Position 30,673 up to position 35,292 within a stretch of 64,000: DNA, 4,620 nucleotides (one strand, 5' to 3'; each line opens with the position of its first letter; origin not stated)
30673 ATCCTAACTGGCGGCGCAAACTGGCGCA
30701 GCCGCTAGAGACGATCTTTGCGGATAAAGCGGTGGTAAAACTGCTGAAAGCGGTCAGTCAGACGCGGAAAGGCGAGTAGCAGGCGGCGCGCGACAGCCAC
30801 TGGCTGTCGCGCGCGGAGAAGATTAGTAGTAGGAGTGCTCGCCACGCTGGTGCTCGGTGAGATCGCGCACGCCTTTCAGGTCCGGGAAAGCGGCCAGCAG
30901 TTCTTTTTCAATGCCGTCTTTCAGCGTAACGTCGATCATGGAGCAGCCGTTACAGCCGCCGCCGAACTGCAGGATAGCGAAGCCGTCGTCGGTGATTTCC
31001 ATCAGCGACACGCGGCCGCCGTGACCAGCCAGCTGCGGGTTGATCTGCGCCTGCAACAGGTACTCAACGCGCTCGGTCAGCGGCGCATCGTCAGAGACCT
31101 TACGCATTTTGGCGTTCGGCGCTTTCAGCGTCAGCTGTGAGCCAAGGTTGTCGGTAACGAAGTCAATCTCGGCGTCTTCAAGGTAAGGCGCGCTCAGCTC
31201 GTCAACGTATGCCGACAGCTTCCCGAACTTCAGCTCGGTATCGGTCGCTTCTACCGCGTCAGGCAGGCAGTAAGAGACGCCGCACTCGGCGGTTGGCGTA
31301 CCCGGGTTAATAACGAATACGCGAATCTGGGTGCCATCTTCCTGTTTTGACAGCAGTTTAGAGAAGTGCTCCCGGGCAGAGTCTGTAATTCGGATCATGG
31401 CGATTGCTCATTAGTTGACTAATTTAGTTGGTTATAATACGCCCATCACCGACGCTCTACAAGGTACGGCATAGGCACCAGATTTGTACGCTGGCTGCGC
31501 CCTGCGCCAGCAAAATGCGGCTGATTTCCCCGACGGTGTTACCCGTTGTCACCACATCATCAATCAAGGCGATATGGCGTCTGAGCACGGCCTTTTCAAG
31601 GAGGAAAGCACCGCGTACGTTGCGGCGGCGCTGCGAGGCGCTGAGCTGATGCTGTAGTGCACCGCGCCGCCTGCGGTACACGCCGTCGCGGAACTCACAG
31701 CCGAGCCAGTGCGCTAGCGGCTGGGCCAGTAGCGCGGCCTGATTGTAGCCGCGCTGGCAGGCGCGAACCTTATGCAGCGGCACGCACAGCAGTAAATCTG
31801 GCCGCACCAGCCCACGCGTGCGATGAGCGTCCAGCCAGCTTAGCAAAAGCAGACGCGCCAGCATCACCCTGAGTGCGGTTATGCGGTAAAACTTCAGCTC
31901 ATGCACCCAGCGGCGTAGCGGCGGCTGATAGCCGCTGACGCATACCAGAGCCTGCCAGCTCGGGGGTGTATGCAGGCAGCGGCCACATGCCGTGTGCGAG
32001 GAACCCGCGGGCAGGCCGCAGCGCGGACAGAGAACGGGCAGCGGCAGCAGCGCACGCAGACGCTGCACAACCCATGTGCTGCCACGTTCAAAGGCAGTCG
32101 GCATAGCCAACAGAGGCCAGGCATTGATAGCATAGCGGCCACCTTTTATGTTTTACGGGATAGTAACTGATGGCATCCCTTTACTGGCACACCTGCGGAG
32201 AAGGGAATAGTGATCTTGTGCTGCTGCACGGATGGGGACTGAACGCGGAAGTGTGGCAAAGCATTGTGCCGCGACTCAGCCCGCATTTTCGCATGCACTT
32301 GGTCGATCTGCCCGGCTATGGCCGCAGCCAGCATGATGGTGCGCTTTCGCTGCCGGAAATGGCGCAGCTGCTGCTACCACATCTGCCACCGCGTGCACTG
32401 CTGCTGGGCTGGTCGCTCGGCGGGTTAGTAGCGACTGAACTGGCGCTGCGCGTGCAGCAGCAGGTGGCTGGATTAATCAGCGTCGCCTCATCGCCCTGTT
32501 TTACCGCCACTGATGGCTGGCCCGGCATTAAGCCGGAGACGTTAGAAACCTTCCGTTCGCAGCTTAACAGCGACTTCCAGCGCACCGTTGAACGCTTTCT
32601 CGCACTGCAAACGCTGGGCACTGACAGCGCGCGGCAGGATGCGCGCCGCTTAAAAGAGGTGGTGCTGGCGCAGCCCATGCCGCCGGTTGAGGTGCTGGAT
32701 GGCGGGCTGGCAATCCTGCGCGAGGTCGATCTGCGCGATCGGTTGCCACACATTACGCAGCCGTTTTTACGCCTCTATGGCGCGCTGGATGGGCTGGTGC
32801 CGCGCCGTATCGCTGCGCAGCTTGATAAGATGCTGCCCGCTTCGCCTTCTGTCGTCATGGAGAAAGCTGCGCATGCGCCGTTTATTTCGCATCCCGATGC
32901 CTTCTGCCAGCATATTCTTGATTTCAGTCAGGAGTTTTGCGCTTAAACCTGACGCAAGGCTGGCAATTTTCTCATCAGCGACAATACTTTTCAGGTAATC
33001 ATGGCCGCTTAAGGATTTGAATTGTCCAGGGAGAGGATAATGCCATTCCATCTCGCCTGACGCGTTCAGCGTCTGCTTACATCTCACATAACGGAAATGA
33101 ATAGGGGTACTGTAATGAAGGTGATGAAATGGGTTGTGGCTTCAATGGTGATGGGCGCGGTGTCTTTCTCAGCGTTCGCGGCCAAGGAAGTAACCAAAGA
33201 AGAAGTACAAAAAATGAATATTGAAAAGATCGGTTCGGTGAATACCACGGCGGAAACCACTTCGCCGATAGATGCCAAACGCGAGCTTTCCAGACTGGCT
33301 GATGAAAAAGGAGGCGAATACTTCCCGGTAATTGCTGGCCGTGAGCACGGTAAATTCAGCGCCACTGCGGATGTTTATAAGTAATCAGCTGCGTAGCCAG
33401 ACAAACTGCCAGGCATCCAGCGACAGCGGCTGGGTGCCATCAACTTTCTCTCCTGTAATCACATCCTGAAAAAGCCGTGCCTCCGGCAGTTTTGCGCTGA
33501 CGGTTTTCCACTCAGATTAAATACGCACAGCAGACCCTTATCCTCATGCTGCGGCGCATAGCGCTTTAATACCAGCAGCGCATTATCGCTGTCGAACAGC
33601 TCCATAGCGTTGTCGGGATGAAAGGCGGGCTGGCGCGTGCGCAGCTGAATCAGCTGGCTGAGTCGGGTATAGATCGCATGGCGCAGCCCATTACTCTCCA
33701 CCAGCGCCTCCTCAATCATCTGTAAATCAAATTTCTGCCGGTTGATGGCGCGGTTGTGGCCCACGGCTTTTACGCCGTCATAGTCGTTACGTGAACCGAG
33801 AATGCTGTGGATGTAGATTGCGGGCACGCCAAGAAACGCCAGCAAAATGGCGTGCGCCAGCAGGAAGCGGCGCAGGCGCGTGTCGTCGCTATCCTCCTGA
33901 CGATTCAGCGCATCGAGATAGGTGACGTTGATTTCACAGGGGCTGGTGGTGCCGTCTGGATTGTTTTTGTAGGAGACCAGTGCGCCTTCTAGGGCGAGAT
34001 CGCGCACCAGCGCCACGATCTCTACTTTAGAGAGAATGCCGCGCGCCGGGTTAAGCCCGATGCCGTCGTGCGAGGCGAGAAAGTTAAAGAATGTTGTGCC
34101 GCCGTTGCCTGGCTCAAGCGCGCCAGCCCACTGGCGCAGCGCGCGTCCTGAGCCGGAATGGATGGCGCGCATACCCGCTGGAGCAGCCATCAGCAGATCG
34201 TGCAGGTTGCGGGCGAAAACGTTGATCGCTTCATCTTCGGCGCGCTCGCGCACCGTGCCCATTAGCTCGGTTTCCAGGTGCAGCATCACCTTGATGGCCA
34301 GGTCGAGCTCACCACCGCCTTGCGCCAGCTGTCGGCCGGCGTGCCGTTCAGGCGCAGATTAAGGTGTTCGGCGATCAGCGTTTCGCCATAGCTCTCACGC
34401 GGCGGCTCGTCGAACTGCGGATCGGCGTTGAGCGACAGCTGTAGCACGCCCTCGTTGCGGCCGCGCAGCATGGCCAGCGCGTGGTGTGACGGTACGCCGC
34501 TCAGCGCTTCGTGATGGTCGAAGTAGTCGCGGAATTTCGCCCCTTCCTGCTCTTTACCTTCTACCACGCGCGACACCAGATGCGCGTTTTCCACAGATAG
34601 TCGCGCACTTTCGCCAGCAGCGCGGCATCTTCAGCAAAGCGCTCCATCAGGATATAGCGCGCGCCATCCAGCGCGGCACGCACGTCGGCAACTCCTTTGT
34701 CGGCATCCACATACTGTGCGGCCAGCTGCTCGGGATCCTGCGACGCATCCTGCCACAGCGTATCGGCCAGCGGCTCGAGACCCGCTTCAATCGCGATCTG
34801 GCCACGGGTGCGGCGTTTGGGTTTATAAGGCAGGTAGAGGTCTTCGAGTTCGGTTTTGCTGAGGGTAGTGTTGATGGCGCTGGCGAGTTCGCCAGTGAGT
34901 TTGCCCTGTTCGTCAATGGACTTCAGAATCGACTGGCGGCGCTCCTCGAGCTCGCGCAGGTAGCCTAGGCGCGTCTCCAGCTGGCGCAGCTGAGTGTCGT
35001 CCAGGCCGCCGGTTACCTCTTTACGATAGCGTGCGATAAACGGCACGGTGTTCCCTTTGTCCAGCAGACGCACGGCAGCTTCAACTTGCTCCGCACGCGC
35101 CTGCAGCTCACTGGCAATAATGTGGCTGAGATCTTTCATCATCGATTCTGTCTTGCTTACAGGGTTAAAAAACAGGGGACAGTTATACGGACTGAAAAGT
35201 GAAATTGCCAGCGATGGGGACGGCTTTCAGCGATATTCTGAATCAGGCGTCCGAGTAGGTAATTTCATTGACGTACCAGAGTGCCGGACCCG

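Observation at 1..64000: About 15 of roughly 40 chromosomal genes are pseudogenes, a signature of a genome in early reductive evolution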

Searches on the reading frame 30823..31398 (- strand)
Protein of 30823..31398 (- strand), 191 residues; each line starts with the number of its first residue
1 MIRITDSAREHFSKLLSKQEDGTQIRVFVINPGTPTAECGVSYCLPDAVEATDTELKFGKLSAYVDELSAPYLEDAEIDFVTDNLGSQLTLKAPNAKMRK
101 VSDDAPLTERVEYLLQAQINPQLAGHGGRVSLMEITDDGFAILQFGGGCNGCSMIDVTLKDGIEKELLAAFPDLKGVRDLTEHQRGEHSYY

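Call 17: find_homologous_proteins(query=window:30823-31398:-, max_evalue=1e-60)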
Query window:30823-31398:- (191 aa): 3308 proteins with E <= 1e-60 among 4302 candidates; the best 120 are listed.
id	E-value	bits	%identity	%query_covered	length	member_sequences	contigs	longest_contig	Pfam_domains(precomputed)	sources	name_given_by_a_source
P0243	1.1e-115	402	95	100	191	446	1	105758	PF01106.23,PF01521.27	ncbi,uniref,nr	ncbi:Fe-S biogenesis protein NfuA [Pantoea rwandensis]|uniref:Fe/S biogenesis protein NfuA n=1 Tax=P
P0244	3.7e-109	381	90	100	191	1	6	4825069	PF01106.23,PF01521.27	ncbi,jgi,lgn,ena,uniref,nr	ncbi:Fe-S biogenesis protein NfuA [Erwinia sp. BNK-24-b]|uniref:Fe-S biogenesis protein NfuA n=1 Tax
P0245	2.0e-108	378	87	100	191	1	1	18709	PF01106.23,PF01521.27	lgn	-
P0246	2.7e-108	378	91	100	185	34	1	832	PF01106.23,PF01521.27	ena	-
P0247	1.9e-107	375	87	100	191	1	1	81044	PF01106.23,PF01521.27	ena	-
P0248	1.9e-107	375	87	100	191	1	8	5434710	PF01106.23,PF01521.27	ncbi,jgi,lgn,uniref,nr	ncbi:Fe-S biogenesis protein NfuA [Serratia plymuthica]|jgi:Fe/S biogenesis protein NfuA|uniref:Fe/S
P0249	2.6e-107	375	87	100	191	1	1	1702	PF01106.23,PF01521.27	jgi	jgi:Fe/S biogenesis protein NfuA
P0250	2.6e-107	375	87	100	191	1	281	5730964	PF01106.23,PF01521.27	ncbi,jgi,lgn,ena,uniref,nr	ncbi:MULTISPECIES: Fe-S biogenesis protein NfuA [Serratia]|jgi:Fe/S biogenesis protein NfuA|uniref:F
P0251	3.0e-107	374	87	100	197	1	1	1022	PF01106.23,PF01521.27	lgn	-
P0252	3.3e-107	374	87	100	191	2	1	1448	PF01106.23,PF01521.27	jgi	jgi:Fe/S biogenesis protein NfuA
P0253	6.7e-107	373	86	100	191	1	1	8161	PF01106.23,PF01521.27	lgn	-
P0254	6.9e-107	373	86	100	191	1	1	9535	PF01106.23,PF01521.27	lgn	-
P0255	6.9e-107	373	87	100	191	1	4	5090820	PF01106.23,PF01521.27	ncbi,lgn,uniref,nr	ncbi:Fe/S biogenesis protein NfuA [Serratia grimesii]|uniref:Fe-S biogenesis protein NfuA n=1 Tax=Se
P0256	6.9e-107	373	87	100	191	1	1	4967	PF01106.23,PF01521.27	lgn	-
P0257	7.0e-107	373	86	100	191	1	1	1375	PF01106.23,PF01521.27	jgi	jgi:Fe/S biogenesis protein NfuA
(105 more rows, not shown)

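Call 19: find_encoding_contigs(protein=P0243, flank=10000, max_places=3)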
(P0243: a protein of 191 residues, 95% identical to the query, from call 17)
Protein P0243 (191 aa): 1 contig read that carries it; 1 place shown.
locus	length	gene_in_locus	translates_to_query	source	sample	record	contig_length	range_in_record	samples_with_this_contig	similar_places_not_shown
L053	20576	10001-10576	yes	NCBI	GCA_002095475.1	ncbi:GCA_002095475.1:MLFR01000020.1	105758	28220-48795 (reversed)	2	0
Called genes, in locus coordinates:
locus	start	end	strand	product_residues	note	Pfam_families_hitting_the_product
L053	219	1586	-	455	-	PF00672:HAMP, PF00512:HisKA, PF02518:HATPase_c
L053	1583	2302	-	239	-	PF00072:Response_reg, PF00486:Trans_reg_C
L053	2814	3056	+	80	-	-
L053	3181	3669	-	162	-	PF03449:GreA_GreB_N, PF01272:GreA_GreB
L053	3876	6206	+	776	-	PF09371:Tex_N, PF22706:Tex_central_region, PF14639:YqgF (weak), PF16921:Tex_YqgF, PF14635:HHH_7, PF12836:HHH_3, PF17674:HHH_9, PF00575:S1, +1 more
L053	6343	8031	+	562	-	PF00128:Alpha-amylase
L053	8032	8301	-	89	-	PF07338:YdgH_BhsA-like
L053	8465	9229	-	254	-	PF00561:Abhydrolase_1, PF00975:Thioesterase (weak), PF12146:Hydrolase_4, PF12697:Abhydrolase_6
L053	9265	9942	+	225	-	PF18912:DZR_2 (weak), PF00156:Pribosyltran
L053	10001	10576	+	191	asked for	PF01521:Fe-S_biosyn, PF01106:NifU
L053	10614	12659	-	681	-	PF21226:MalQ_N, PF02446:Glyco_hydro_77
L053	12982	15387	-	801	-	PF00343:Phosphorylase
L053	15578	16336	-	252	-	PF08220:HTH_DeoR, PF08279:HTH_11 (weak), PF00455:DeoRC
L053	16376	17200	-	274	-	PF12122:Rhomboid_N, PF01694:Rhomboid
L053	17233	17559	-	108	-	PF00581:Rhodanese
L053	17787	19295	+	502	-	PF01266:DAO, PF16901:DAO_C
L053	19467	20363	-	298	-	PF01261:AP_endonuc_2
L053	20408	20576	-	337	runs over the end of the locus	PF01408:GFO_IDH_MocA, PF02894:GFO_IDH_MocA_C, PF22725:GFO_IDH_MocA_C3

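Call 45: search_protein_families(library=ncbifam, proteins=[L053:6343-8031:+, L053:2814-3056:+, L053:8032-8301:-], max_evalue=0.01)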
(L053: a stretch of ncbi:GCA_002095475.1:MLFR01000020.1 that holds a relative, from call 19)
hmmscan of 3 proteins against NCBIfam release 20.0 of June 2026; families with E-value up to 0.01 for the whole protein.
L053:6343-8031:+ (562 aa): 9 families
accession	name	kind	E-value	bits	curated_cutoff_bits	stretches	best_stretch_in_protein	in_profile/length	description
TIGR03852.1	sucrose_gtfA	equivalog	1.2e-61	208.8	334.4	1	48-513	3-453/470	sucrose phosphorylase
TIGR02456.1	treS_nterm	equivalog_domain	1.7e-43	149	678.35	1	81-532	43-500/539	maltose alpha-D-glucosyltransferase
TIGR02403.1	trehalose_treC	equivalog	3.3e-20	72.3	799.05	1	81-233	42-198/544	alpha,alpha-phosphotrehalase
NF051899.1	BetGalacBglAAgro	equivalog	3.4e-15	55.5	900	2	83-234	45-203/537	beta-galactosidase BglA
NF041090.1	Cyc-maltodext_AglB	equivalog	1.2e-12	47.4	540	1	80-229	79-207/470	cyclomaltodextrinase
NF008183.0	PRK10933.1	subfamily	9.3e-12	44.4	535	1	83-235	50-207/551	alpha,alpha-phosphotrehalase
NF008051.0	PRK10785.1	equivalog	1.6e-08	33.2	568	1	83-143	196-261/607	maltodextrin glucosidase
NF041321.1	Alpha-amyl_MalA_Halo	equivalog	0.0026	16.2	875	0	96-144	313-366/666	alpha-amylase MalA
TIGR02401.1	trehalose_TreY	equivalog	0.0068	14.7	498.65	0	92-144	44-104/838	malto-oligosyltrehalose synthase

L053:2814-3056:+ (80 aa): 0 families

L053:8032-8301:- (89 aa): 7 families
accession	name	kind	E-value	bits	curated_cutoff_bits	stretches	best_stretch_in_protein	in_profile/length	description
NF033776.1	stress_YhcN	equivalog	6.4e-20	71.3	125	1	1-88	1-86/87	peroxide/acid stress response protein YhcN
NF047859.1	StressCuResBhsA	equivalog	4.5e-15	56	90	1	1-88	1-84/85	multiple stress resistance protein BhsA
NF007400.1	PRK09929.1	equivalog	1.4e-13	50.9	90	1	4-88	4-88/91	DUF1471 family periplasmic protein YahO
NF007611.1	PRK10259.1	equivalog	1.2e-11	44.9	110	1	1-88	1-85/86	DUF1471 family protein YbiJ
NF011433.1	PRK14864.1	equivalog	3e-08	33.8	100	1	22-78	31-84/98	biofilm peroxide resistance protein BsmA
NF040471.1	ydgH_STM1478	equivalog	2.6e-07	30.2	350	1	1-88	1-91/319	DUF1471 family protein YdgH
NF040473.1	peri_YbiM_McbA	exception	9e-07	29.5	110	1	4-88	4-85/86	DUF1471 family periplasmic protein McbA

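Call 55: find_encoding_contigs(protein=window:30823-31398:-, flank=10000, max_places=4)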
Protein window:30823-31398:- (191 aa): 1 contig read that carries it; 1 place shown.
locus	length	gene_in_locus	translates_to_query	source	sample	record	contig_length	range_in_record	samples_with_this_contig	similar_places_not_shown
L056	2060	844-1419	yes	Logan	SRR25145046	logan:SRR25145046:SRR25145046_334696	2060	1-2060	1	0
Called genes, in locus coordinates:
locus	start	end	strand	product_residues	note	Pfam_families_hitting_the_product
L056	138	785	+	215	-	PF00156:Pribosyltran (weak)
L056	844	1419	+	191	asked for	PF01521:Fe-S_biosyn, PF01106:NifU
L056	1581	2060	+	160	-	?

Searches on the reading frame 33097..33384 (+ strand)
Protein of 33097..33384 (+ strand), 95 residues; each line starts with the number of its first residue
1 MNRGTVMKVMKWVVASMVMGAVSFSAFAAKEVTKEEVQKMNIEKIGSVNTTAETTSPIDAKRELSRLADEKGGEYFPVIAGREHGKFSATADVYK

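Call 45: search_protein_families(library=ncbifam, proteins=[window:33097-33384:+], max_evalue=0.01)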
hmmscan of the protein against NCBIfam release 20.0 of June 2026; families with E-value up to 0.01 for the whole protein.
window:33097-33384:+ (95 aa): 9 families
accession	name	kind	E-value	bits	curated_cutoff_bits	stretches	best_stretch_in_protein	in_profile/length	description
NF033776.1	stress_YhcN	equivalog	6.5e-18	64.9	125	1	7-95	1-87/87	peroxide/acid stress response protein YhcN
NF047859.1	StressCuResBhsA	equivalog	2.5e-14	53.6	90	1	7-95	1-85/85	multiple stress resistance protein BhsA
NF007400.1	PRK09929.1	equivalog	7e-13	48.6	90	1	10-95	4-89/91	DUF1471 family periplasmic protein YahO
NF007611.1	PRK10259.1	equivalog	3.3e-11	43.5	110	1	7-95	1-86/86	DUF1471 family protein YbiJ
NF040471.1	ydgH_STM1478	equivalog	4.9e-06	26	350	1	7-95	1-92/319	DUF1471 family protein YdgH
NF011433.1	PRK14864.1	equivalog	1.3e-05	25.4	100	1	28-86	31-89/98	biofilm peroxide resistance protein BsmA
NF040473.1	peri_YbiM_McbA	exception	0.00061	20.4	110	1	10-95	4-86/86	DUF1471 family periplasmic protein McbA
NF007604.0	PRK10251.1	equivalog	0.0086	15.6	169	1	15-70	84-139/209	enterobactin synthase subunit EntD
NF040942.2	hypo_ExtJ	equivalog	0.0094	16.3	52.5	0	8-44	3-42/77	selenite/tellurite reduction operon protein ExtJ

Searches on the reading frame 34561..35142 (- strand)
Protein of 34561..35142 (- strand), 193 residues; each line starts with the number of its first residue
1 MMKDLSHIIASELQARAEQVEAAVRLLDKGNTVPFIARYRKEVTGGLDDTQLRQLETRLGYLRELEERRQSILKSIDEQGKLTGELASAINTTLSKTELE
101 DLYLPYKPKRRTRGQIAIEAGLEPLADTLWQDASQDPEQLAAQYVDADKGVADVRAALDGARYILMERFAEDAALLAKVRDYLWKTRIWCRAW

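Call 53: find_encoding_contigs(protein=window:34561-35142:-, flank=10000, max_places=4)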
Protein window:34561-35142:- (193 aa): no gene with exactly this product is on record in the collection.
